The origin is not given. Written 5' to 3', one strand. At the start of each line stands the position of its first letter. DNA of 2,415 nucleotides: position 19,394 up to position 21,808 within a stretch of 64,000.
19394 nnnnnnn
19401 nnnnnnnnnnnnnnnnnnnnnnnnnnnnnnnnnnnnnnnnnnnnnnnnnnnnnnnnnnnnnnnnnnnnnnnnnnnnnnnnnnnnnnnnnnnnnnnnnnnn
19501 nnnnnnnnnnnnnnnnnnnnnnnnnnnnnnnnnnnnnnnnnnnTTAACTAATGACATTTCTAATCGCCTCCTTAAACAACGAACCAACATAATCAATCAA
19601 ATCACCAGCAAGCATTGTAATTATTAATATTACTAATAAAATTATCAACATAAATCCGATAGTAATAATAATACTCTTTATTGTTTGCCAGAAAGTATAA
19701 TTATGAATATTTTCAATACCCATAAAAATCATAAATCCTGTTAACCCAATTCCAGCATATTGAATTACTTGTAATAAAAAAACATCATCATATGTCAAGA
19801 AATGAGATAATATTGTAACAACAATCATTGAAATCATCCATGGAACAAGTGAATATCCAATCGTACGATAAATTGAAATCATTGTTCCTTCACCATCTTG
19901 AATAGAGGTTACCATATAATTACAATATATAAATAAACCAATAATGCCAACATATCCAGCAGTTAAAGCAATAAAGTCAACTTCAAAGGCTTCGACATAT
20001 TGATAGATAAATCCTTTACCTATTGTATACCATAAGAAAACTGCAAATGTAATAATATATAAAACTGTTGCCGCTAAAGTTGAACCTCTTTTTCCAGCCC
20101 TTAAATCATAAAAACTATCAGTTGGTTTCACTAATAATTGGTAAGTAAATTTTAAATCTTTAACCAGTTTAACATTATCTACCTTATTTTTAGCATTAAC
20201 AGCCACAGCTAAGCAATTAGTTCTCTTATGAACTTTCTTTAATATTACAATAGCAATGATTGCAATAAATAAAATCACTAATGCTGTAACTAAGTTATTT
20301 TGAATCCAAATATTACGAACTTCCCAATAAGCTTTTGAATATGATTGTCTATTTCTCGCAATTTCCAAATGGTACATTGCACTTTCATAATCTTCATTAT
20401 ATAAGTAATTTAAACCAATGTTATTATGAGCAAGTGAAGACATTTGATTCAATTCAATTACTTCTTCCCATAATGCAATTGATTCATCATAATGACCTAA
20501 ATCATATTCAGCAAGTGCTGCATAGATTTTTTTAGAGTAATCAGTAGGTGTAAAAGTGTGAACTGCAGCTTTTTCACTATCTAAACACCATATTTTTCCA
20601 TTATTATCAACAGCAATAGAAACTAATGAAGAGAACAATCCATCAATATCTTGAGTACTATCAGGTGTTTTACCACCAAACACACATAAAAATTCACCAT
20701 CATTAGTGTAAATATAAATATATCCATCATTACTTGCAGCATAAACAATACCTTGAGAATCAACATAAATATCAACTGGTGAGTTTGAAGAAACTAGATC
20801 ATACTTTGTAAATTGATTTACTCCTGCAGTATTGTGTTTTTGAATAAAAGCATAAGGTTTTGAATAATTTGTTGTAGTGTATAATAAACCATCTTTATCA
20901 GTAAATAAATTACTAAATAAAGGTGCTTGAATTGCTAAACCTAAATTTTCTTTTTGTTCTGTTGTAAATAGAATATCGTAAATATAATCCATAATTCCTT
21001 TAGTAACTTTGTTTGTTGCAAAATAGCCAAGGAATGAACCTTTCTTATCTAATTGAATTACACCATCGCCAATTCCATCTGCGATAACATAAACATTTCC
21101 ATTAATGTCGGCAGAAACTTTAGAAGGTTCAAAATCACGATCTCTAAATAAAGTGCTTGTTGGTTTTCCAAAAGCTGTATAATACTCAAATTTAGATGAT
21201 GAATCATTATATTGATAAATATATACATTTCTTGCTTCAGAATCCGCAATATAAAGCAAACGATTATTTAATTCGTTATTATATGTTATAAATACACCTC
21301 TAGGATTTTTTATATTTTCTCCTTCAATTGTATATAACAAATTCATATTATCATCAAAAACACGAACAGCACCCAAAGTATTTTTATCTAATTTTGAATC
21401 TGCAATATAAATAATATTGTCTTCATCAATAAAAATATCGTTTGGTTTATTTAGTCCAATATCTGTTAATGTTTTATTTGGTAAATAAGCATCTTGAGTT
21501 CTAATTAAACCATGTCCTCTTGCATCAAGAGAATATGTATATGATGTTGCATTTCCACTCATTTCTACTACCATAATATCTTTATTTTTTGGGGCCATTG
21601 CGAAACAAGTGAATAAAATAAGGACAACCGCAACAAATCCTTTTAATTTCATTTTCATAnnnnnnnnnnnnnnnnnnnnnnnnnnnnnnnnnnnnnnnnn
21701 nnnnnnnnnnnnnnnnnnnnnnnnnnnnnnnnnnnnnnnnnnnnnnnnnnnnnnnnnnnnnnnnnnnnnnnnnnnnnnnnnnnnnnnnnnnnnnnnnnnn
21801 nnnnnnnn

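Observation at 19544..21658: Secreted NHL-like beta-propeller + TPR protein fused to a Yip1-like polytopic membrane domain, encoded inside the ABC importer operon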

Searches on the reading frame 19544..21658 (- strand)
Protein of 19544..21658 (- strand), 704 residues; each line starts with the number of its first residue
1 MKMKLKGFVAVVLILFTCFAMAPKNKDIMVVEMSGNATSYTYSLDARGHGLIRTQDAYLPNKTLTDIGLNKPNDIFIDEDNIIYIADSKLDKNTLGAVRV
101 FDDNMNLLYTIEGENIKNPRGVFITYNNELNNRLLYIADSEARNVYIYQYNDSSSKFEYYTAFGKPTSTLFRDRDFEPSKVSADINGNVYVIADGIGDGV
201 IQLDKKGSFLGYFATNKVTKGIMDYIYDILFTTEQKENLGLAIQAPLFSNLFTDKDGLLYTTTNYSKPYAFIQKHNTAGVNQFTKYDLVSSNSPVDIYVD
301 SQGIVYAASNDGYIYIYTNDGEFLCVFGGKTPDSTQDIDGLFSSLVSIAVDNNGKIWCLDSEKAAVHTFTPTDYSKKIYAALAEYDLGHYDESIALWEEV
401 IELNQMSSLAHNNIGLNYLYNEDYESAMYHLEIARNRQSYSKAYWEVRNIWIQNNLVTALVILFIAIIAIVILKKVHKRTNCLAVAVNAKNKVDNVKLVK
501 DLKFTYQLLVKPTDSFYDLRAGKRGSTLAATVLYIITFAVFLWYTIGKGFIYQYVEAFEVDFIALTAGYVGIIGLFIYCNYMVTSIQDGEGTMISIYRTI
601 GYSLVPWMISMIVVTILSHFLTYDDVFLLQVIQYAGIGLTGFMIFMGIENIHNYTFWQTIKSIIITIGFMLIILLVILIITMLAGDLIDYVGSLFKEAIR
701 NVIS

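Call 4: search_protein_families(library=pfam, proteins=[window:19544-21658:-], max_evalue=0.01)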
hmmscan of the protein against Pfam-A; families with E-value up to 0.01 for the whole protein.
window:19544-21658:- (704 aa): 11 families
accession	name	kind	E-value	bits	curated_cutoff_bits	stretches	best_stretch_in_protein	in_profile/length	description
PF04893.22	Yip1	-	2.4e-10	41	28.6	1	507-677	2-172/173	Yip1 domain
PF01436.27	NHL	-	5e-06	26.7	20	0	69-88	1-20/28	NHL repeat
PF07719.23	TPR_2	-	2.8e-05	24.4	27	0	379-404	6-31/34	Tetratricopeptide repeat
PF08450.18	SGL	-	4.1e-05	23.7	26.3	1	66-209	82-216/246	SMP-30/Gluconolactonase/LRE-like region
PF13414.12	TPR_11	-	4.5e-05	23.5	26.8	1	383-418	3-38/42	TPR repeat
PF07494.17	Reg_prop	-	5.8e-05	23.3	20.4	0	290-310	3-23/24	Two component regulator propeller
PF09346.15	SMI1_KNR4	-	0.00018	22.5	25.4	0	310-385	30-122/125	SMI1 / KNR4 family (SUKH-1)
PF00515.34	TPR_1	-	0.00074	19.7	27.8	0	381-405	8-32/34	Tetratricopeptide repeat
PF13432.12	TPR_16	-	0.0018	19.1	32.7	1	381-434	4-57/65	Tetratricopeptide repeat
PF20067.5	SSL_N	-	0.003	17.8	18.9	0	296-315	25-44/46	Strictosidine synthase-like, N-terminal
PF14568.11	SUKH_6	-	0.0095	16.9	27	0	335-380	62-112/119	SMI1-KNR4 cell-wall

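Call 5: search_protein_families(library=ncbifam, proteins=[window:19544-21658:-], max_evalue=0.01)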
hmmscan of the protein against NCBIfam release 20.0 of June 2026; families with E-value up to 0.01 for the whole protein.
window:19544-21658:- (704 aa): 3 families
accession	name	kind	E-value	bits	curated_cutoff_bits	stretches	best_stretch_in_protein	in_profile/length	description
NF035926.1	scyF_NHL_VPEP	equivalog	3.5e-06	26.4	350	0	69-124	246-295/376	scytonemin biosynthesis PEP-CTERM protein ScyF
NF053768.1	CIS12_fam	equivalog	0.0004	19.2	860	0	37-174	137-273/715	CIS12 family contractile injection system protein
NF040959.1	MamA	equivalog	0.0087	15.5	200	0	381-432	78-197/204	magnetosome protein MamA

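Call 6: find_homologous_proteins(query=window:19544-21658:-)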
Query window:19544-21658:- (704 aa): 197 proteins with E <= 0.001 among 8000 candidates; the best 120 are listed.
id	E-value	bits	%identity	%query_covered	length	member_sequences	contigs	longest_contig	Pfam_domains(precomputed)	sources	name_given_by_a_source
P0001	0.0e+0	1461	91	100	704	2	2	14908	PF04893.23,PF00515.35,PF01436.28,PF07719.24,PF08450.19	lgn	-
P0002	0.0e+0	1305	80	100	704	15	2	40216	PF04893.23,PF13414.13,PF01436.28,PF07719.24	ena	-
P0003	0.0e+0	1305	80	100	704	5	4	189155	PF04893.23,PF13414.13,PF07719.24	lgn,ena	-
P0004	0.0e+0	1295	79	100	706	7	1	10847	PF04893.23,PF13414.13,PF07719.24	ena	-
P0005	0.0e+0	1260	78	100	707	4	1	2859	PF04893.23,PF07494.18,PF13414.13,PF01436.28,PF07719.24,PF08450.19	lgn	-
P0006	1.4e-191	657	47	88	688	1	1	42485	PF04893.23,PF01436.28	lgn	-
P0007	3.2e-190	652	45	97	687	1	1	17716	PF04893.23,PF01436.28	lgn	-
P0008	1.4e-183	630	44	99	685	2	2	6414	PF04893.23,PF01436.28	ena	-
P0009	5.7e-183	628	45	99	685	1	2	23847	PF04893.23,PF01436.28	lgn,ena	-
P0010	2.7e-182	626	45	99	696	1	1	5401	PF04893.23,PF01436.28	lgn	-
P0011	4.8e-182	625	44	99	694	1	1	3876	PF04893.23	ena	-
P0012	4.3e-181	622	44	95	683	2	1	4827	PF04893.23,PF01436.28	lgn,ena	-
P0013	1.3e-178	614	44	99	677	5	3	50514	PF04893.23,PF01436.28,PF08450.19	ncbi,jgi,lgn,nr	ncbi:MAG: hypothetical protein GXX10_00625 [Clostridiaceae bacterium]|nr:hypothetical protein [Clost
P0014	4.0e-178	612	41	98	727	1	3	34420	PF04893.23,PF08450.19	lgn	-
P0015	4.4e-178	612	44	100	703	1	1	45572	PF04893.23,PF01436.28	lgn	-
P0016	1.8e-175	604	44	99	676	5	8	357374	PF04893.23,PF01436.28,PF08450.19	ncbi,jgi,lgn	jgi:DNA-binding beta-propeller fold protein YncE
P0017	2.2e-174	600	44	100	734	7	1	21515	PF04893.23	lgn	-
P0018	4.3e-174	599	43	100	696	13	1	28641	PF04893.23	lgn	-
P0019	2.8e-173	596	43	99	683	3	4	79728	PF04893.23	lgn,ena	-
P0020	2.7e-172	593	42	99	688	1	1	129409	PF04893.23,PF20067.6,PF01436.28,PF08450.19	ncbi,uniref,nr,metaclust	ncbi:YIP1 family protein [Haloplasma contractile]|uniref:NHL repeat containing protein n=1 Tax=Halop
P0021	4.8e-172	592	44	99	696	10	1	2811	PF04893.23,PF01436.28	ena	-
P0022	1.1e-171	591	44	100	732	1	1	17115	PF04893.23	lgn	-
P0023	1.4e-171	591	43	99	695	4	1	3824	PF04893.23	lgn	-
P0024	1.7e-169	584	43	95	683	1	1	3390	PF04893.23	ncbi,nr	ncbi:MAG: YIP1 family protein [Acholeplasmatales bacterium]|nr:YIP1 family protein [Acholeplasmatale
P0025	3.6e-168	579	41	100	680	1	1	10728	PF04893.23,PF01436.28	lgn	-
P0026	1.4e-166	574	42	99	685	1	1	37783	PF04893.23,PF01436.28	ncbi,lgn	-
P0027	2.5e-166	573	41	100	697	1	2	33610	PF04893.23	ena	-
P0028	7.8e-166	572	43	95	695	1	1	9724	PF04893.23,PF01436.28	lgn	-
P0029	4.8e-164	566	43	95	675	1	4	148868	PF04893.23,PF01436.28,PF08450.19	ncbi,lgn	-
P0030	2.5e-163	563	41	95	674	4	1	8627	PF04893.23,PF20067.6,PF14517.13,PF01436.28,PF08450.19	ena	-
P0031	1.4e-161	558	40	95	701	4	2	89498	PF04893.23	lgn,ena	-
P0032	1.5e-161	558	41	100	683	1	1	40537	PF04893.23,PF01436.28,PF08450.19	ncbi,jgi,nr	ncbi:MAG: integral rane protein [Haloplasmataceae bacterium]|jgi:streptogramin lyase|nr:integral ran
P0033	8.4e-161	555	42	93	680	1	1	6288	PF04893.23,PF01436.28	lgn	-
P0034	3.4e-160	553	41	99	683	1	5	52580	PF04893.23,PF01436.28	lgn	-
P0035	6.0e-160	552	40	95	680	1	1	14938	PF04893.23,PF13414.13,PF00515.35,PF01436.28,PF07719.24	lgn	-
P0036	6.7e-160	552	40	100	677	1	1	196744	PF04893.23,PF13414.13,PF01436.28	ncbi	-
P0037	2.6e-159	550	40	99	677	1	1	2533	PF04893.23,PF01436.28,PF08450.19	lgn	-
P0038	4.7e-159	549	41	99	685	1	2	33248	PF04893.23,PF01436.28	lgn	-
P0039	5.2e-158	546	40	98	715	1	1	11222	PF04893.23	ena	-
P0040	7.0e-158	545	41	95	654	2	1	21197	PF04893.23,PF07494.18,PF14517.13,PF01436.28,PF08450.19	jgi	-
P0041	7.5e-158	545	42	100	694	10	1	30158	PF04893.23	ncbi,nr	ncbi:MAG: DUF1282 family protein [Bacilli bacterium]|nr:DUF1282 family protein [Bacilli bacterium]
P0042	2.1e-157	544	41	98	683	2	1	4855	PF04893.23,PF13414.13,PF01436.28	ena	-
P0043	3.3e-157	543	41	94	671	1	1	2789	PF04893.23,PF13414.13,PF13432.13,PF01436.28,PF07719.24,PF08450.19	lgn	-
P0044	1.1e-156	541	42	93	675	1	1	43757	PF04893.23,PF01436.28,PF07719.24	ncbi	-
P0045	1.3e-156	541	41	98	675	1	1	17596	PF04893.23,PF01436.28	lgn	-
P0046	2.6e-156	540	41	95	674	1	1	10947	PF04893.23,PF14517.13,PF01436.28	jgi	-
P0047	5.6e-156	539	40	99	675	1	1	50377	PF04893.23,PF13432.13,PF01436.28,PF07719.24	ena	-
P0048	2.3e-155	537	39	100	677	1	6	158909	PF04893.23,PF13414.13,PF13432.13,PF01436.28,PF07719.24,PF08450.19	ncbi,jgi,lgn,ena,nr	ncbi:MAG: tetratricopeptide repeat protein [Clostridiales bacterium]|nr:tetratricopeptide repeat pro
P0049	3.7e-155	536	40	100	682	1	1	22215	PF04893.23,PF01436.28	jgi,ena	-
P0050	5.6e-155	536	40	97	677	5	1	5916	PF04893.23,PF13414.13,PF13432.13,PF01436.28,PF07719.24,PF08450.19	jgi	-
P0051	1.0e-154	535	40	100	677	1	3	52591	PF04893.23,PF13414.13,PF13432.13,PF01436.28,PF07719.24,PF08450.19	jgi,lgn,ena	-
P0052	1.2e-154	535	40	95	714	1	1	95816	PF04893.23,PF13414.13,PF01436.28,PF07719.24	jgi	-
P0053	1.5e-154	534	41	95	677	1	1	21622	PF04893.23,PF13414.13,PF13432.13,PF01436.28,PF07719.24,PF08450.19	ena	-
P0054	3.1e-154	533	40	100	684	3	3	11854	PF04893.23,PF13414.13,PF13570.14,PF01436.28,PF08450.19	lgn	-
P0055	4.2e-154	533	38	100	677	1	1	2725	PF04893.23,PF00515.35,PF13432.13,PF01436.28,PF07719.24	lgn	-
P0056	4.3e-154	533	40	97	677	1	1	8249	PF04893.23,PF13414.13,PF00515.35,PF13432.13,PF01436.28,PF07719.24,PF08450.19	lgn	-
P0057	4.9e-154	533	40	99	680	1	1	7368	PF04893.23,PF01436.28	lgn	-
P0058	5.1e-154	533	40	95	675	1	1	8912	PF04893.23,PF01436.28,PF08450.19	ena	-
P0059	1.1e-153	532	41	98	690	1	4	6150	PF04893.23,PF01436.28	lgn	-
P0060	2.1e-153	531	40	95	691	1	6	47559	PF04893.23,PF01436.28,PF07719.24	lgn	-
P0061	2.7e-153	530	39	100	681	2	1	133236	PF04893.23,PF13414.13,PF13432.13,PF01436.28,PF07719.24,PF08450.19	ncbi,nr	ncbi:MAG: integral rane protein [Herbinix sp.]|nr:integral rane protein [Herbinix sp.]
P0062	7.8e-153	529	39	95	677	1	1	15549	PF04893.23,PF13414.13,PF00515.35,PF01436.28,PF07719.24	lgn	-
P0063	2.1e-152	527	40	100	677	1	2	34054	PF04893.23,PF00515.35,PF01436.28,PF07719.24,PF08450.19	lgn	-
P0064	2.5e-152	527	40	100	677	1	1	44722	PF04893.23,PF00515.35,PF01436.28,PF07719.24,PF08450.19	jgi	jgi:sugar lactone lactonase YvrE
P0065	2.9e-152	527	40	96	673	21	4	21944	PF04893.23,PF14517.13,PF01436.28,PF08450.19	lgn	-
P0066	3.1e-152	527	39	98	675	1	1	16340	PF04893.23,PF01436.28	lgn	-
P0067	3.5e-152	527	38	99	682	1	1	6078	PF04893.23,PF13414.13,PF00515.35,PF01436.28,PF07719.24,PF08450.19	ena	-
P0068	3.8e-152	526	40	95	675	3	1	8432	PF04893.23,PF01436.28,PF08450.19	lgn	-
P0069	5.6e-152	526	40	100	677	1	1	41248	PF04893.23,PF01436.28,PF07719.24,PF08450.19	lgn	-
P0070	5.8e-152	526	38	99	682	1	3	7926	PF04893.23,PF13414.13,PF00515.35,PF01436.28,PF07719.24,PF08450.19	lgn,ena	-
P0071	7.8e-152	525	39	99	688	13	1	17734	PF04893.23,PF01436.28,PF08450.19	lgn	-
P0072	9.1e-152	525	42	95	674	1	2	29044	PF04893.23,PF01436.28,PF08450.19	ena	-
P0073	9.2e-152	525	39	95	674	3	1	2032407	PF04893.23,PF14517.13,PF01436.28,PF08450.19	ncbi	-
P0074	2.0e-150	521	40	95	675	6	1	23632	PF04893.23,PF01436.28,PF08450.19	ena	-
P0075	2.9e-150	520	40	95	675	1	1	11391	PF04893.23,PF01436.28,PF08450.19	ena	-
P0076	4.8e-150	520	41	100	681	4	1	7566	PF04893.23,PF01436.28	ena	-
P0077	6.1e-150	519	41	95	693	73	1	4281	PF04893.23,PF13414.13,PF01436.28,PF08450.19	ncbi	-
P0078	8.3e-150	519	40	95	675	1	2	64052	PF04893.23,PF20067.6,PF01436.28,PF08450.19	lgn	-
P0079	1.0e-149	518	40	99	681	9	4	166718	PF04893.23,PF01436.28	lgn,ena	-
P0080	4.7e-149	516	39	100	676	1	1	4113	PF04893.23,PF13414.13,PF00515.35,PF13432.13,PF01436.28,PF07719.24,PF08450.19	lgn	-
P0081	5.4e-149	516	40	93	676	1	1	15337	PF04893.23,PF13414.13,PF00515.35,PF13432.13,PF01436.28,PF07719.24,PF08450.19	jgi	jgi:streptogramin lyase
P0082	1.1e-148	515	40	95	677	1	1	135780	PF04893.23,PF01436.28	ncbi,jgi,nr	ncbi:MAG: integral rane protein [Herbinix sp.]|jgi:sugar lactone lactonase YvrE|nr:integral rane pro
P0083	1.3e-148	515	39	95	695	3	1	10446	PF04893.23,PF13432.13,PF14517.13,PF01436.28,PF07719.24,PF08450.19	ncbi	-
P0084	1.4e-148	515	39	95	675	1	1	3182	PF04893.23,PF01436.28,PF08450.19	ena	-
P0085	2.5e-148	514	40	100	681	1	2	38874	PF04893.23,PF01436.28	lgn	-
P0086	3.2e-148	514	39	95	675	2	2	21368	PF04893.23,PF01436.28,PF08450.19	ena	-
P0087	7.8e-148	512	40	100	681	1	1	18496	PF04893.23,PF01436.28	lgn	-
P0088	1.1e-147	512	40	100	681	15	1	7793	PF04893.23,PF01436.28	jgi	-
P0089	3.2e-147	510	39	99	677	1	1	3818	PF04893.23,PF13414.13,PF00515.35,PF13432.13,PF01436.28,PF07719.24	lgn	-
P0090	3.2e-147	510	40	95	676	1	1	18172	PF04893.23,PF13414.13,PF01436.28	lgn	-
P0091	4.7e-147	510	39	100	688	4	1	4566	PF04893.23,PF01436.28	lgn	-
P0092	5.5e-147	509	37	99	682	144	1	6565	PF04893.23,PF13414.13,PF13432.13,PF01436.28,PF07719.24,PF08450.19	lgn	-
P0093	9.6e-147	509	38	98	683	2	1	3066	PF04893.23,PF13414.13,PF13432.13,PF01436.28,PF07719.24,PF08450.19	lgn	-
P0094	1.2e-146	508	39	95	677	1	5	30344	PF04893.23,PF13414.13,PF00515.35,PF13432.13,PF01436.28,PF07719.24,PF08450.19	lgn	-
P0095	1.2e-146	508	40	99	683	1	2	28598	PF04893.23,PF01436.28,PF07719.24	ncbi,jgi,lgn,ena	-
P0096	1.2e-146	508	40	99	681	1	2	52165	PF04893.23,PF01436.28,PF07719.24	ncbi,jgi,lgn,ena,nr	ncbi:MAG: YIP1 family protein [Acholeplasmataceae bacterium]|jgi:tetratricopeptide (TPR) repeat prot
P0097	1.2e-146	508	40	93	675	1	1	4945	PF04893.23,PF13414.13,PF00515.35,PF13432.13,PF01436.28,PF07719.24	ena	-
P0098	2.1e-146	508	39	95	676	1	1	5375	PF04893.23,PF01436.28,PF08450.19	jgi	jgi:sugar lactone lactonase YvrE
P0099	4.8e-146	506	40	95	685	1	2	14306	PF04893.23,PF01436.28,PF08450.19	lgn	-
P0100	8.8e-146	505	39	100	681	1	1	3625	PF04893.23,PF01436.28,PF07719.24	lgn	-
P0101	1.6e-145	505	39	95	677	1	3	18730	PF04893.23,PF13414.13,PF01436.28,PF07719.24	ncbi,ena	-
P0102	6.6e-145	503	39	100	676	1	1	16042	PF04893.23,PF01436.28,PF07719.24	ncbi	-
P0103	6.9e-145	503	39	100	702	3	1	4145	PF04893.23,PF01436.28,PF08450.19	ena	-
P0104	1.4e-144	501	39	95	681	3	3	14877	PF04893.23,PF01436.28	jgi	-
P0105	1.6e-144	501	39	94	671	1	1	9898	PF04893.23,PF01436.28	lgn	-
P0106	2.7e-144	501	38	100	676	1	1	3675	PF04893.23,PF13414.13,PF01436.28,PF07719.24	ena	-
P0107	3.7e-144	500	40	95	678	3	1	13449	PF04893.23,PF01436.28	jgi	-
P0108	5.1e-144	500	37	96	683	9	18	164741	PF04893.23,PF01436.28,PF07719.24,PF08450.19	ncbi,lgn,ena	-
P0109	5.2e-144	500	40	79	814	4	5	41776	PF04893.23,PF01436.28,PF07719.24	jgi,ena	-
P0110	6.6e-144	499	40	95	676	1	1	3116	PF04893.23,PF01436.28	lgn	-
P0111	1.3e-143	498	40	84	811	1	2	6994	PF04893.23,PF01436.28,PF07719.24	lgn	-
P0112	1.3e-143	498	40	95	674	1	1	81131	PF04893.23,PF01436.28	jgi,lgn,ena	-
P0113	1.6e-143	498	38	95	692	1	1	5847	PF04893.23,PF13414.13,PF13432.13,PF01436.28,PF07719.24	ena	-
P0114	1.8e-143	498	38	99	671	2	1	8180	PF04893.23,PF01436.28,PF08450.19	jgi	-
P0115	4.3e-143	497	38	95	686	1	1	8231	PF04893.23,PF01436.28,PF07719.24,PF08450.19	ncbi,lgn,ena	-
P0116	3.4e-142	494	38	95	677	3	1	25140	PF04893.23,PF13414.13,PF01436.28,PF07719.24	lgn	-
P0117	8.4e-142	492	39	96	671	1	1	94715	PF04893.23,PF01436.28,PF25021.2,PF08450.19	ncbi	-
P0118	2.0e-141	491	38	99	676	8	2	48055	PF04893.23,PF01436.28,PF08450.19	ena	-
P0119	3.8e-141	490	38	95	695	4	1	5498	PF04893.23,PF13432.13,PF14517.13,PF01436.28,PF07719.24,PF08450.19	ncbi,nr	ncbi:MAG: YIP1 family protein [Lachnospiraceae bacterium]|nr:YIP1 family protein [Lachnospiraceae ba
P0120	8.1e-141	489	38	95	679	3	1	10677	PF04893.23,PF13432.13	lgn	-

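Call 8: find_encoding_contigs(protein=P0020, flank=10000, max_places=2)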
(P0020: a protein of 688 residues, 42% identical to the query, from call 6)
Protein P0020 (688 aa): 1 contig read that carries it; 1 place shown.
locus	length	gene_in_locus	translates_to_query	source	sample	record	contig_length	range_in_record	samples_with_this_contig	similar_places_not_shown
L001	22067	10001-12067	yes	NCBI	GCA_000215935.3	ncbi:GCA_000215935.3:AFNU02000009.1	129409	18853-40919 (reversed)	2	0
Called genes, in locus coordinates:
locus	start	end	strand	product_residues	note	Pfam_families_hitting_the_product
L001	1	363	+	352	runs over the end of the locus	PF01168:Ala_racemase_N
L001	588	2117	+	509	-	PF01432:Peptidase_M3 (weak)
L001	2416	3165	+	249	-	PF26113:GH16_XgeA, PF00722:Glyco_hydro_16, PF03935:SKN1_KRE6_Sbg1 (weak)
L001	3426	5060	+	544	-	PF01547:SBP_bac_1 (weak)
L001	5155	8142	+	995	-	PF01547:SBP_bac_1, PF13416:SBP_bac_8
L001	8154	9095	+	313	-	PF00528:BPD_transp_1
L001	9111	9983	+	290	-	PF00528:BPD_transp_1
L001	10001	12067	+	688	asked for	PF01436:NHL (faint), PF20067:SSL_N (faint), PF08450:SGL (weak), PF04893:Yip1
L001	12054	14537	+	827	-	PF18952:DUF5696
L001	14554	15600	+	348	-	PF00528:BPD_transp_1 (weak)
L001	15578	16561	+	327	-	PF00528:BPD_transp_1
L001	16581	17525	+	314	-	PF00722:Glyco_hydro_16, PF26113:GH16_XgeA, PF03935:SKN1_KRE6_Sbg1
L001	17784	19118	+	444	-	PF02055:Glyco_hydro_30, PF02057:Glyco_hydro_59 (weak), PF17189:Glyco_hydro_30C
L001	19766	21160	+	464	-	PF01523:PmbA_TldD_1st, PF19290:PmbA_TldD_2nd, PF19289:PmbA_TldD_3rd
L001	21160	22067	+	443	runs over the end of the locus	PF01523:PmbA_TldD_1st, PF19290:PmbA_TldD_2nd, PF19289:PmbA_TldD_3rd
